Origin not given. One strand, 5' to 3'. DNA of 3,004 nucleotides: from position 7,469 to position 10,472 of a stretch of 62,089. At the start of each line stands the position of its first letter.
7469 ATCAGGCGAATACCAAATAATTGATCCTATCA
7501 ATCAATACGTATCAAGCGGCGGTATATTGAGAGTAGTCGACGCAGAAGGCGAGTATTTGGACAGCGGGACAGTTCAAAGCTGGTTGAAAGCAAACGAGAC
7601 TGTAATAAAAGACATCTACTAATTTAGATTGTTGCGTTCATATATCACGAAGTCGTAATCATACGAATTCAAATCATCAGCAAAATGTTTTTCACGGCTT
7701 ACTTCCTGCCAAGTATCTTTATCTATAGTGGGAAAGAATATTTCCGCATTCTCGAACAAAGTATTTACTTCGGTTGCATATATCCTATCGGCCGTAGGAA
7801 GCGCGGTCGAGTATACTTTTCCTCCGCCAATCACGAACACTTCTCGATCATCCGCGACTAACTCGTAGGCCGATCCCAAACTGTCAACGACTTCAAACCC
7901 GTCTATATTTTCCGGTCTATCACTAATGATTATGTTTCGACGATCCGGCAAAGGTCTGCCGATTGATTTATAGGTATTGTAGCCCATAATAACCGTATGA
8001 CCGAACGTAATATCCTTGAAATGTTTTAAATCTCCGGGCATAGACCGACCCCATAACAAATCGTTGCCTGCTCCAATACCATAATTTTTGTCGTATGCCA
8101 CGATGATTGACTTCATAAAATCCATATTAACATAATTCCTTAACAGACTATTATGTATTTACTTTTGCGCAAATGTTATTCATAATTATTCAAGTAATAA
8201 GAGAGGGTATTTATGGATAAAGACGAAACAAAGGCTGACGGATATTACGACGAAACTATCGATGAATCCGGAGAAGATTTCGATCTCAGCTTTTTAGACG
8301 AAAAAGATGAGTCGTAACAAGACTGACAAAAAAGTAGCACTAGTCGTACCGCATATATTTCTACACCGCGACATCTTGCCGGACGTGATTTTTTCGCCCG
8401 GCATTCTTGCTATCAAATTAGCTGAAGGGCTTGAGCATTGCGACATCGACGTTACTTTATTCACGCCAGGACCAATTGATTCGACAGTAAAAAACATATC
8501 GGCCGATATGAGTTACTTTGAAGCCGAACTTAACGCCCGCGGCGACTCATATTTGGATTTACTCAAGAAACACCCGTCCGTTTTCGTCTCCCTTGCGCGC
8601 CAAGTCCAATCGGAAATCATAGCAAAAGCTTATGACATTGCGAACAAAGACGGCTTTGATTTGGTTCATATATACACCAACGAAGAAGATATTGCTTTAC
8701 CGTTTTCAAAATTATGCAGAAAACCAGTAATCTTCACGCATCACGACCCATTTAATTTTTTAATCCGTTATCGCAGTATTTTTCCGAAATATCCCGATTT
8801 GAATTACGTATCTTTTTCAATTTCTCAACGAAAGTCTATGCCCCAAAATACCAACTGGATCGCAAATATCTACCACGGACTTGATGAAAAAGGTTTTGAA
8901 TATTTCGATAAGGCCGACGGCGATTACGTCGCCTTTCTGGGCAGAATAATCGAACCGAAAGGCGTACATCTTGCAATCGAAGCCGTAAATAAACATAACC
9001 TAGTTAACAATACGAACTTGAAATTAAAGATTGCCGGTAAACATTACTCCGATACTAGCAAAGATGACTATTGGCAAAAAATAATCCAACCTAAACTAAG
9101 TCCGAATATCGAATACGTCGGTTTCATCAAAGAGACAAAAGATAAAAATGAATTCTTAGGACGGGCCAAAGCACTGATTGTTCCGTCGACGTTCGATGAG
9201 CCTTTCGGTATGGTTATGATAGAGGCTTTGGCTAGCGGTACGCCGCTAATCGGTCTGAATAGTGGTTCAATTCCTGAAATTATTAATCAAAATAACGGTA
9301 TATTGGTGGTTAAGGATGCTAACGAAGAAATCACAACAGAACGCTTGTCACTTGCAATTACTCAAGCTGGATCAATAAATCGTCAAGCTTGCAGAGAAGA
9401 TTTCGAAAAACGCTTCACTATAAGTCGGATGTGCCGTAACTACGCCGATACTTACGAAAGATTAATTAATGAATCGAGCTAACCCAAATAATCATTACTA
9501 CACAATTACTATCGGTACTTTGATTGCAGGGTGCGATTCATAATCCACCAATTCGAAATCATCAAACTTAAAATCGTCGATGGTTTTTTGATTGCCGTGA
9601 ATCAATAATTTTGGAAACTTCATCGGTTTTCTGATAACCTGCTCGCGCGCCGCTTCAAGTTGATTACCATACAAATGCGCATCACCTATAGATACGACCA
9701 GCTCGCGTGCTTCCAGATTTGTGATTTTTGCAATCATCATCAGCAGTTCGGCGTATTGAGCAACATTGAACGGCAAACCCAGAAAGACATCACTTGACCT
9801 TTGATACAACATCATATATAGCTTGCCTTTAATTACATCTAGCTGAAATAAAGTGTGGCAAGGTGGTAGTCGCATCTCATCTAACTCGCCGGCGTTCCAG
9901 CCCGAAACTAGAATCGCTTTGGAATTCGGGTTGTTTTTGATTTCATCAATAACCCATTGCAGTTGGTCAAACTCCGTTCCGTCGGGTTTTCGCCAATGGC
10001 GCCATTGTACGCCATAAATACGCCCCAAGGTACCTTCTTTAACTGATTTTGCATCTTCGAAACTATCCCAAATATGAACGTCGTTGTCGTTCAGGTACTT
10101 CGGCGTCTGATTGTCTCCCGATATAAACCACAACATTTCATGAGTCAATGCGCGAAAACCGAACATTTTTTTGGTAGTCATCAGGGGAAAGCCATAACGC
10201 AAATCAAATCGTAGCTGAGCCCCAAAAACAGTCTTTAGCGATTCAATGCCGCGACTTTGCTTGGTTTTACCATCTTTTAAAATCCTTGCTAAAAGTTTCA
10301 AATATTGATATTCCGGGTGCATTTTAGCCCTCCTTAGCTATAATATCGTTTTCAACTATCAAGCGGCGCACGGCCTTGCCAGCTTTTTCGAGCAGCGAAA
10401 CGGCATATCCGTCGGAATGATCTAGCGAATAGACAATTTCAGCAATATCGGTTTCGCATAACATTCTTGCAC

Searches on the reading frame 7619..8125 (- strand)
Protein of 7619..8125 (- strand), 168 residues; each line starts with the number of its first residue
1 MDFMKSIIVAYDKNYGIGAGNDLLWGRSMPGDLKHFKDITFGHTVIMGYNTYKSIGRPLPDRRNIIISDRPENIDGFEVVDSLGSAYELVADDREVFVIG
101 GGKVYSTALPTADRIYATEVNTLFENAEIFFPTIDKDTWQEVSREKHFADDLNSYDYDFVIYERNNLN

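Call 34: search_protein_families(library=pfam, max_evalue=0.001, proteins=[window:7619-8125:-])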
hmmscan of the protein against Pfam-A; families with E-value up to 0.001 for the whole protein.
window:7619-8125:- (168 aa): 1 family
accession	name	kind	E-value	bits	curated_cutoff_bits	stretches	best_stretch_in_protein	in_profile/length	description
PF00186.24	DHFR_1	-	3.7e-51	173.4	25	1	6-164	3-159/159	Dihydrofolate reductase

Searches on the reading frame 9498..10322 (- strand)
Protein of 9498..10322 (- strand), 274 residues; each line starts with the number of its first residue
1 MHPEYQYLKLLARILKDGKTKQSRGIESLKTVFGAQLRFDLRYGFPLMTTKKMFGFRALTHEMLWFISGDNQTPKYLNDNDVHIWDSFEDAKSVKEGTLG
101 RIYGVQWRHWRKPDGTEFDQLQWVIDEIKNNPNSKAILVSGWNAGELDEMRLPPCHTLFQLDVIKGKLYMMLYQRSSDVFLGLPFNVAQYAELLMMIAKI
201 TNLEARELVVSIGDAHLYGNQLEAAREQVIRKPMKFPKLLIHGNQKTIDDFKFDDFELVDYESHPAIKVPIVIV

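Call 34: search_protein_families(library=pfam, max_evalue=0.001, proteins=[window:9498-10322:-])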
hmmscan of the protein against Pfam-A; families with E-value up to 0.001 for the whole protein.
window:9498-10322:- (274 aa): 1 family
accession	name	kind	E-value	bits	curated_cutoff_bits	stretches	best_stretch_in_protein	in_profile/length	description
PF00303.24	Thymidylat_synt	-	1.8e-98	329.3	24.3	1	6-272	2-265/266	Thymidylate synthase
